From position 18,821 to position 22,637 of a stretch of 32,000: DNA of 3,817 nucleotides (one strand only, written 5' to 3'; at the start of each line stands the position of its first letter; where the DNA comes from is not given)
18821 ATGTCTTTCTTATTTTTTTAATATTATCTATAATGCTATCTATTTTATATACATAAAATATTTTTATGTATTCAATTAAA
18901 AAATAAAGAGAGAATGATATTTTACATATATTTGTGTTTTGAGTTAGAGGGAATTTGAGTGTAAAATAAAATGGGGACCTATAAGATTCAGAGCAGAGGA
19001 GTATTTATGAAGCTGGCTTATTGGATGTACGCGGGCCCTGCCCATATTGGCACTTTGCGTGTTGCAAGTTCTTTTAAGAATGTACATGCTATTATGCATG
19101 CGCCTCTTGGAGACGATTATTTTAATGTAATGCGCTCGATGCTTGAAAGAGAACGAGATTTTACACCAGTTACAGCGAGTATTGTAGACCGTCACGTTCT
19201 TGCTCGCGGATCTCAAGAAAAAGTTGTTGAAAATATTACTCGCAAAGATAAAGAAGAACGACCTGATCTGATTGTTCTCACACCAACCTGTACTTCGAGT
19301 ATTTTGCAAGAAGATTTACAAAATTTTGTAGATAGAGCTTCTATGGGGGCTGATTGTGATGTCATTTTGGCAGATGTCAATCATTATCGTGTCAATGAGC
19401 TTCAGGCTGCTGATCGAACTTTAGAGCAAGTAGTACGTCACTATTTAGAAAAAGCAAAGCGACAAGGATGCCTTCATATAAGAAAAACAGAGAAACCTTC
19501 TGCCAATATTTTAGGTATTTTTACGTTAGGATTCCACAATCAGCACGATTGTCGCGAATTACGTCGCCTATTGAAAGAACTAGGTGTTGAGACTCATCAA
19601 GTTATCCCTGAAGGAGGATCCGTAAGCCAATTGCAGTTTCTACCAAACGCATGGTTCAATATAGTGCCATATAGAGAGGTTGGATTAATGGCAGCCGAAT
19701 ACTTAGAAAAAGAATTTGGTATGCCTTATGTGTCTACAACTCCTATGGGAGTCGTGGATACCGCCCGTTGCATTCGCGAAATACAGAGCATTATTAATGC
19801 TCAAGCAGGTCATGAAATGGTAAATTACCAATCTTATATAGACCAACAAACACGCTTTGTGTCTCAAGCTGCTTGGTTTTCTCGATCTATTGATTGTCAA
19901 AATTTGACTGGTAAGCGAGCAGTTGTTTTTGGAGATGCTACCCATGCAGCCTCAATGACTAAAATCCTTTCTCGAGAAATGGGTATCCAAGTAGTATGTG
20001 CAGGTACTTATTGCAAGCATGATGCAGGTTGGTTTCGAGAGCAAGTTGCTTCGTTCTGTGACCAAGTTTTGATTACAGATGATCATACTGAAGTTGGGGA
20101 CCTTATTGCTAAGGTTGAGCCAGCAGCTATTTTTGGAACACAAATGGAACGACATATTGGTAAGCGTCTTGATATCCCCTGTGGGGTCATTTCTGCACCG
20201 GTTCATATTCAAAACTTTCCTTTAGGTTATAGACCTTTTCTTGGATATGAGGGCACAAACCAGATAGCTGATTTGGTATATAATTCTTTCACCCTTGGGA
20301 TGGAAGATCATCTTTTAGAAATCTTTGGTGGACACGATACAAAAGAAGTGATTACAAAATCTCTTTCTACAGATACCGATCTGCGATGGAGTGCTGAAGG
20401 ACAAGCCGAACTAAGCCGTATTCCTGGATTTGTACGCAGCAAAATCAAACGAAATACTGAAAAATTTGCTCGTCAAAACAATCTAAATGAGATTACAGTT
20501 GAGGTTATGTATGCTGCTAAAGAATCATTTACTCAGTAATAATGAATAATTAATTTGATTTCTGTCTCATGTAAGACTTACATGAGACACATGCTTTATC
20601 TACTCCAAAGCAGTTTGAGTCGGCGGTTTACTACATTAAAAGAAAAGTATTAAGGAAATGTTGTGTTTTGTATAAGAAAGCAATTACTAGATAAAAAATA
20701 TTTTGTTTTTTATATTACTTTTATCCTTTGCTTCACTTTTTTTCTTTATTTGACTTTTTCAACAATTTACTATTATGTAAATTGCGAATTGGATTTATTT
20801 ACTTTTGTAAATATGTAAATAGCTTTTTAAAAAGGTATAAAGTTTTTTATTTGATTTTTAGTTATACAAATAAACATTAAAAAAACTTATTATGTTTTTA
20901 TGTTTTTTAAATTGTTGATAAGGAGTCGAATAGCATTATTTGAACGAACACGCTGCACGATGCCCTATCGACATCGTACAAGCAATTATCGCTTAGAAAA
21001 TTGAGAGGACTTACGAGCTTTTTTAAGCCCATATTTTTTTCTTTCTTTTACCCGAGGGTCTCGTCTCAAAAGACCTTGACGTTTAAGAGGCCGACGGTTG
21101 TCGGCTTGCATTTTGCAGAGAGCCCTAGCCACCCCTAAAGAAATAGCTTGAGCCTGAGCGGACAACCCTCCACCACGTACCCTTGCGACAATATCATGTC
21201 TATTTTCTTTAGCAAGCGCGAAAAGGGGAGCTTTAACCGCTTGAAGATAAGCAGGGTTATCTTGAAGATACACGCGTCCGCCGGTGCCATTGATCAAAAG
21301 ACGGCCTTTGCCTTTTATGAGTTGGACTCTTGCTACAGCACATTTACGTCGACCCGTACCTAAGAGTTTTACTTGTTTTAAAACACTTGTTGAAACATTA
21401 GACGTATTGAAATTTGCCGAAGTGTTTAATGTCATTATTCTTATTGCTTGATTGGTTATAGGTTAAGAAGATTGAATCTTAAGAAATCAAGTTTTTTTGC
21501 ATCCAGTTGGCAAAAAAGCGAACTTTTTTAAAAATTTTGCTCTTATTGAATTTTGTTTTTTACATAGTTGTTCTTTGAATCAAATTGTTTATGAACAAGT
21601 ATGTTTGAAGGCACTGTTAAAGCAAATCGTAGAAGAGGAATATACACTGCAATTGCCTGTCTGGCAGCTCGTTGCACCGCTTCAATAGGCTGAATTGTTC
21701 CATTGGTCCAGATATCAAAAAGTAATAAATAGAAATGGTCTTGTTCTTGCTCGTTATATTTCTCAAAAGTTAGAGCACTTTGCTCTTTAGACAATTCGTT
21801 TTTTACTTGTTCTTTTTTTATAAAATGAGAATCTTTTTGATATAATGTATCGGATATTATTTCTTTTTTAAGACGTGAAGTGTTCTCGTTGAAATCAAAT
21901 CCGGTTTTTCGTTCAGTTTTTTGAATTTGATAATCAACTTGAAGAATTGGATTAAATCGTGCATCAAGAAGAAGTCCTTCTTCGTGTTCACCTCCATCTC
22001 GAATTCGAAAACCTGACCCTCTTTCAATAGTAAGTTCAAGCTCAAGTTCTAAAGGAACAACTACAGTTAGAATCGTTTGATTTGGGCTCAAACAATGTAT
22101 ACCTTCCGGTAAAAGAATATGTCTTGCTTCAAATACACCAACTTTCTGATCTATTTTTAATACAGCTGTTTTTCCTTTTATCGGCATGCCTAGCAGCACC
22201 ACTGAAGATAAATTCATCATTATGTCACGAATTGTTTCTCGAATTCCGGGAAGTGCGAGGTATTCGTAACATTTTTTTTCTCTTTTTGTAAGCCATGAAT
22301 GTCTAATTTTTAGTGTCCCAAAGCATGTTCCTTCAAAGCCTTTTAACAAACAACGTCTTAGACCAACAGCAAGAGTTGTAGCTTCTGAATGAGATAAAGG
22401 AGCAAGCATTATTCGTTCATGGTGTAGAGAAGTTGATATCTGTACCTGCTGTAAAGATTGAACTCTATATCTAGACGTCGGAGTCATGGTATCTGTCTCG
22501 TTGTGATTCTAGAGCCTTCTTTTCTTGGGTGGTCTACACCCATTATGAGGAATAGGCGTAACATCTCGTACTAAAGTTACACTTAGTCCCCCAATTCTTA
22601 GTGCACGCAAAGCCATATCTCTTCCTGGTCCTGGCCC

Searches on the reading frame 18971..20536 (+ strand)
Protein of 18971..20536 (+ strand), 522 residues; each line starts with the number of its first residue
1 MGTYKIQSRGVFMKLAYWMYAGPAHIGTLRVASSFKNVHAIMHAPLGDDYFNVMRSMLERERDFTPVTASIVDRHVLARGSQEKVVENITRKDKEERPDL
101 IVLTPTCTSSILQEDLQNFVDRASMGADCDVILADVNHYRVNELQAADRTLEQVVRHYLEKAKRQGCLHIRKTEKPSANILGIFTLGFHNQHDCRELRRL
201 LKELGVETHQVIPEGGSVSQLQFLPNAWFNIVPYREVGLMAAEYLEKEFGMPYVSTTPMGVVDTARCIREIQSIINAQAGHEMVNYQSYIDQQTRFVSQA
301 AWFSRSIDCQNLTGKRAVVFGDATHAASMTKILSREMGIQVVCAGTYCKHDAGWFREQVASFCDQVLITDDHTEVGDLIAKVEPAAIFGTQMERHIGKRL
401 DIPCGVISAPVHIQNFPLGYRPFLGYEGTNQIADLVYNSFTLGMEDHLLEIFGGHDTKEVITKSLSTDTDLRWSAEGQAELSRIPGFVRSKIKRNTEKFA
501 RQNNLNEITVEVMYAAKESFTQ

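Call 53: search_protein_families(library=pfam, proteins=[window:18971-20536:+], max_evalue=0.00001)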
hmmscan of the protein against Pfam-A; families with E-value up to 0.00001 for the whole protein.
window:18971-20536:+ (522 aa): 2 families
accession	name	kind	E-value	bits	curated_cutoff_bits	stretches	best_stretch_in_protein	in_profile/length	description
PF00148.24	Oxidored_nitro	-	1.2e-72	245.5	28.6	1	24-440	2-398/399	Nitrogenase component 1 type Oxidoreductase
PF08369.16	PCP_red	-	6.1e-20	71.4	32.5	1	473-517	1-45/45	Proto-chlorophyllide reductase 57 kD subunit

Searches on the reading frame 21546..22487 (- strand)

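Call 53: search_protein_families(library=pfam, proteins=[window:21546-22487:-], max_evalue=0.00001)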
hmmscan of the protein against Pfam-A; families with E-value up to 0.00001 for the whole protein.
window:21546-22487:- (314 aa): 2 families
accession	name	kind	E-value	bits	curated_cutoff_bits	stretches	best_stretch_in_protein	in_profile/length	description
PF01193.29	RNA_pol_L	-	4e-08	33.3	24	1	33-277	5-69/74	RNA polymerase Rpb3/Rpb11 dimerisation domain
PF01000.31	RNA_pol_A_bac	-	8.7e-08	32.8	33.9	1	75-179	9-119/119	RNA polymerase Rpb3/RpoA insert domain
